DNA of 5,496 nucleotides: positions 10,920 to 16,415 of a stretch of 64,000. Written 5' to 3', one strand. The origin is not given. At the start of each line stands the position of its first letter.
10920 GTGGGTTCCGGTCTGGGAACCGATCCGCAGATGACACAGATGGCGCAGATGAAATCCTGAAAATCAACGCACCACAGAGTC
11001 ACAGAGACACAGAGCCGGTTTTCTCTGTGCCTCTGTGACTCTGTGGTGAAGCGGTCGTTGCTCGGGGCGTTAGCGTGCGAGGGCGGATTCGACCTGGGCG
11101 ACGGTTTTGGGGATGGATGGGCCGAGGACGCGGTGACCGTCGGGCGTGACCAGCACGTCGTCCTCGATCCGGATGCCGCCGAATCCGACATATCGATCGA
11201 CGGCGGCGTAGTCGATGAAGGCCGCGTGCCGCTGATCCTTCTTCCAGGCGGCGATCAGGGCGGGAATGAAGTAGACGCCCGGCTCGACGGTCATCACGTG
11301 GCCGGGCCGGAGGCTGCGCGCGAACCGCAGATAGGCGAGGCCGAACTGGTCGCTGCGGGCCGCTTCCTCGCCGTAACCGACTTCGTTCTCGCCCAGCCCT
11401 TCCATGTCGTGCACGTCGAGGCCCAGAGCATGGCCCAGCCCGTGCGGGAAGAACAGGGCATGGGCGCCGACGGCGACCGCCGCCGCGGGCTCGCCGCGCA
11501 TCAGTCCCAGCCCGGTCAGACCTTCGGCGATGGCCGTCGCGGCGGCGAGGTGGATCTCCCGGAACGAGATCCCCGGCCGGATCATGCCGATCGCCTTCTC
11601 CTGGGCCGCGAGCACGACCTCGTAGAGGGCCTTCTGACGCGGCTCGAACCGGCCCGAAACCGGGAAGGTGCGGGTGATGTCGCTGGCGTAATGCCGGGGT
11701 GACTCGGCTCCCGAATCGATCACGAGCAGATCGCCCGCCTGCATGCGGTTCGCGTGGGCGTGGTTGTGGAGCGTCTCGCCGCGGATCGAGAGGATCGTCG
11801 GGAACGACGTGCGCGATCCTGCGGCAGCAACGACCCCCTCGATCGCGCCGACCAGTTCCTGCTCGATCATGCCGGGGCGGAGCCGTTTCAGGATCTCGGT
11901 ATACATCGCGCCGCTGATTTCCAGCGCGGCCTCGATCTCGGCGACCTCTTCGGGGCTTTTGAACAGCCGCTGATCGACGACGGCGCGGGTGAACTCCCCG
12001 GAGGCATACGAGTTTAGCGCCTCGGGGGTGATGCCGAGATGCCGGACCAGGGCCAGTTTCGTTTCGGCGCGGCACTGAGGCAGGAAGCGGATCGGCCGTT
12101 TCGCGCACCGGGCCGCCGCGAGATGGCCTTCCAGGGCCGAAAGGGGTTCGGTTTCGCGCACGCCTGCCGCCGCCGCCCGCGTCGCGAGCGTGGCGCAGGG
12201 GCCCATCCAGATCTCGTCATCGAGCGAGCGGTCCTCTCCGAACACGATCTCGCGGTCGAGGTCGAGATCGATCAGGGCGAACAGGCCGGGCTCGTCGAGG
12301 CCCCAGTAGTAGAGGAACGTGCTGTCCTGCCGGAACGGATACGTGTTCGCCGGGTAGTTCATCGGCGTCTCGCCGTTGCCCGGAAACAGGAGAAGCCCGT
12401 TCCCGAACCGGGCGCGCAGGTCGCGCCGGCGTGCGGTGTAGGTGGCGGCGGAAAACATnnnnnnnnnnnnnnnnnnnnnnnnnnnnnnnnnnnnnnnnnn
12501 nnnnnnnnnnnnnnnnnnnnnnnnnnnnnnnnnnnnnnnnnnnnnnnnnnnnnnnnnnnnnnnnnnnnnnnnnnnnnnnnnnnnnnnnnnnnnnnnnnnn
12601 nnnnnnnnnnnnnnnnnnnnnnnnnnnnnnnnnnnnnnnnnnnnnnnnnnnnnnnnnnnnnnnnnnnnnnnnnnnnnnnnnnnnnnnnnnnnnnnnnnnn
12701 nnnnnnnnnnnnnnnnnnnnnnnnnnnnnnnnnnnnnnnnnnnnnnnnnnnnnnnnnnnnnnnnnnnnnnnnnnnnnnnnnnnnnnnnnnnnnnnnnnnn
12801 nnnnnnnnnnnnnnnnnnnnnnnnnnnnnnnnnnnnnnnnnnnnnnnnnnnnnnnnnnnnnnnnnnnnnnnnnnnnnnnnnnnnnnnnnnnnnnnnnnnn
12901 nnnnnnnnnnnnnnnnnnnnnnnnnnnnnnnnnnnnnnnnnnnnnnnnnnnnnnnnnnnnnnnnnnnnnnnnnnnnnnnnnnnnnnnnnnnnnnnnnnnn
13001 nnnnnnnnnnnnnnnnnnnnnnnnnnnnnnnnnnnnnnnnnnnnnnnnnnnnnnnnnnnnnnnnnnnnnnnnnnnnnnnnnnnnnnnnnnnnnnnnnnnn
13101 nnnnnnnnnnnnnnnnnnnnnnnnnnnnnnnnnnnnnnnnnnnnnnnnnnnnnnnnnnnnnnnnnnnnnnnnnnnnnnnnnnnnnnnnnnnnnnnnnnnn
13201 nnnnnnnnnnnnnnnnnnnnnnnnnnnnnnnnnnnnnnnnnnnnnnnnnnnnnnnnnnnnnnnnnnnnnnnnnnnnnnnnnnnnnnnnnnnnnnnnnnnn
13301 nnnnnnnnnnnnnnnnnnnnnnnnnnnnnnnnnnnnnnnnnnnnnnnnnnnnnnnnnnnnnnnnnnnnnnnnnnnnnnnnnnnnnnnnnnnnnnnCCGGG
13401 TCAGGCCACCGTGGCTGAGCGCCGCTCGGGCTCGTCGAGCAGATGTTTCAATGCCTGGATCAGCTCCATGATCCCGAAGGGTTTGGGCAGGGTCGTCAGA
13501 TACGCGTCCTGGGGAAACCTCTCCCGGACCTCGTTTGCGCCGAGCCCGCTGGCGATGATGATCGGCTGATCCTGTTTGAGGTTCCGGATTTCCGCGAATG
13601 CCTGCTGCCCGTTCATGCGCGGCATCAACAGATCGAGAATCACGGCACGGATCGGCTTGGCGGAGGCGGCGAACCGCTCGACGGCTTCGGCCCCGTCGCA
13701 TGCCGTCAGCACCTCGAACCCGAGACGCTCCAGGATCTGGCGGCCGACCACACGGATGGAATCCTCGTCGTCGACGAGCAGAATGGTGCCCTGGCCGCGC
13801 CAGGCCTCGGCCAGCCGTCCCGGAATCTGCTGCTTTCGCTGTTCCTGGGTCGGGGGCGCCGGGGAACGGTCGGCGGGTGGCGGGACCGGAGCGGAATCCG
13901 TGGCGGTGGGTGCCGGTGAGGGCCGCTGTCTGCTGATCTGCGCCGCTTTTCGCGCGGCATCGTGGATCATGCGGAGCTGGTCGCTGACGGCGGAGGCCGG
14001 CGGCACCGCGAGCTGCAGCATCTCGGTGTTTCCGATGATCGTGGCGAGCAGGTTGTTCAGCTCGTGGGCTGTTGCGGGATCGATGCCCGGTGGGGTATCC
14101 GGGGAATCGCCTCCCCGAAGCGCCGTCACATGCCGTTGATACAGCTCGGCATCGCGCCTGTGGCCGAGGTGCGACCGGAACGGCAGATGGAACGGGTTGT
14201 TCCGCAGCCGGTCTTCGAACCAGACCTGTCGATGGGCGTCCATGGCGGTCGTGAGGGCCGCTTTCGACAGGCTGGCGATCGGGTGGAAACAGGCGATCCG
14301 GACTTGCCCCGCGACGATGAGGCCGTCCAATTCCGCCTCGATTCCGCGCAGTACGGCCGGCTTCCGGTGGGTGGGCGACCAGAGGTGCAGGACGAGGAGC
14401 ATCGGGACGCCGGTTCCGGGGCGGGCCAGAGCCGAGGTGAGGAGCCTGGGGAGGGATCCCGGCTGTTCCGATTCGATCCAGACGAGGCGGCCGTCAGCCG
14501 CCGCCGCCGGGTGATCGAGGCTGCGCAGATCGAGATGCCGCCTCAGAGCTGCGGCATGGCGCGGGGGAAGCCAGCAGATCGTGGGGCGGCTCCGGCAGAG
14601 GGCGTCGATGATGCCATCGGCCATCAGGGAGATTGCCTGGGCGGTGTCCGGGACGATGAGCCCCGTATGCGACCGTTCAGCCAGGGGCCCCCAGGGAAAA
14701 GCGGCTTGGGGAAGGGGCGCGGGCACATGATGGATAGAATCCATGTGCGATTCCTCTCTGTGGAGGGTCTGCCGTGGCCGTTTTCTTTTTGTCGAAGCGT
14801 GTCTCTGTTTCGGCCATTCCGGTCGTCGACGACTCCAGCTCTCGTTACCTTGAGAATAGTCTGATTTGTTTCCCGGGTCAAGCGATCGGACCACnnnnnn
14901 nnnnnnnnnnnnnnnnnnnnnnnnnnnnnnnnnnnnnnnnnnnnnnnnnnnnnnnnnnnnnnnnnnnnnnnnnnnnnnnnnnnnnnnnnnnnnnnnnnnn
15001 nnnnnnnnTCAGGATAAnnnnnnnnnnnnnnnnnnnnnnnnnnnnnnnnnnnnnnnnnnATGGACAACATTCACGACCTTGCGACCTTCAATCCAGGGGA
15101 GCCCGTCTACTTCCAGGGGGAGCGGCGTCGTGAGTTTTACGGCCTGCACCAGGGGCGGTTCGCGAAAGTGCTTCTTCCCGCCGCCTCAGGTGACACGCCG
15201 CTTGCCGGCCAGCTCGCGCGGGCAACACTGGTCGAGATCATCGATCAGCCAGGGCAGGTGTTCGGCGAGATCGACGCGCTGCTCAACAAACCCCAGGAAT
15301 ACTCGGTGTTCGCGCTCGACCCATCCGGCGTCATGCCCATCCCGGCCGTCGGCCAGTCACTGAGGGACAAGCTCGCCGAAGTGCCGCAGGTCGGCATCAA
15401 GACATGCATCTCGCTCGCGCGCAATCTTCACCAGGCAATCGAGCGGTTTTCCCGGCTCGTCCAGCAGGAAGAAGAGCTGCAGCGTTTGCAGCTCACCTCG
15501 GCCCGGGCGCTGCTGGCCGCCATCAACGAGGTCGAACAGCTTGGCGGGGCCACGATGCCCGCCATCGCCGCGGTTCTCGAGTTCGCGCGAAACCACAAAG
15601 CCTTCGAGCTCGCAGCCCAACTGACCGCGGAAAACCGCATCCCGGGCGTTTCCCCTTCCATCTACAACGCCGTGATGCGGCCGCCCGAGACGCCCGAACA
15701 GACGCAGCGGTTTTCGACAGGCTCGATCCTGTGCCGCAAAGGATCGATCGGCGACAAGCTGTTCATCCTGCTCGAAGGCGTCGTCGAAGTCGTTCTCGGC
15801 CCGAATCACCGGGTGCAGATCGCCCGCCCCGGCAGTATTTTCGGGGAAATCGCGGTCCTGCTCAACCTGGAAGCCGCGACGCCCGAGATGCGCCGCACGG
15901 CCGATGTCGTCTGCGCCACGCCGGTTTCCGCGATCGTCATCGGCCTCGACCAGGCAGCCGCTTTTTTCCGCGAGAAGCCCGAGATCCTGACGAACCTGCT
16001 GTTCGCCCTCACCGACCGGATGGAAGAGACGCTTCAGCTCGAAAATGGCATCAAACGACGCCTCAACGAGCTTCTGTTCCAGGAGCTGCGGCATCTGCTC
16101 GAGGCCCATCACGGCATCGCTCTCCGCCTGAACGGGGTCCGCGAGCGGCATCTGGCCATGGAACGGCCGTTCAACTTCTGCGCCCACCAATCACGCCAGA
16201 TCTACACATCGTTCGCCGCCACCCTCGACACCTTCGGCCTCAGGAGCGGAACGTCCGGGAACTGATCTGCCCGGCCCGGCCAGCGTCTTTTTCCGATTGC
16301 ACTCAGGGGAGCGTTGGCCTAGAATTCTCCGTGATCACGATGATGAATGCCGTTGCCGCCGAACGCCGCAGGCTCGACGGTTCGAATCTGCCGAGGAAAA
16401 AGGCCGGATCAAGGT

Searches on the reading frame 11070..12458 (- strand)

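Call 40: search_protein_families(library=pfam, proteins=[window:11070-12458:-], max_evalue=0.0001)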
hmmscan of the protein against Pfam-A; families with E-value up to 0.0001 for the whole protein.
window:11070-12458:- (462 aa): 2 families
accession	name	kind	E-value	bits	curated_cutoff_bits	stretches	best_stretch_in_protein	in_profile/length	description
PF00557.29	Peptidase_M24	-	6.8e-53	180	23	1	174-439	2-208/208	Metallopeptidase family M24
PF05195.22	AMP_N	-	2.9e-24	85.5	24.6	1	7-115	1-112/121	Aminopeptidase P, N-terminal domain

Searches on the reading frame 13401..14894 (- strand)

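Call 40: search_protein_families(library=pfam, proteins=[window:13401-14894:-], max_evalue=0.0001)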
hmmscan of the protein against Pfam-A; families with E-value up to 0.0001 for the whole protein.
window:13401-14894:- (497 aa): 1 family
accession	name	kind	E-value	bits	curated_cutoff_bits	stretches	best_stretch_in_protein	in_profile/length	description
PF00072.30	Response_reg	-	1.3e-18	67.6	30.2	1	371-482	1-110/111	Response regulator receiver domain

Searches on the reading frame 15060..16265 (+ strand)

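Call 40: search_protein_families(library=pfam, proteins=[window:15060-16265:+], max_evalue=0.0001)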
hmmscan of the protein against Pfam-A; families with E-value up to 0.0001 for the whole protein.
window:15060-16265:+ (401 aa): 1 family
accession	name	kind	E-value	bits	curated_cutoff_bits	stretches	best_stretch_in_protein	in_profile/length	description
PF00027.35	cNMP_binding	-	5e-22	78.1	27.5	2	216-304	2-87/89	Cyclic nucleotide-binding domain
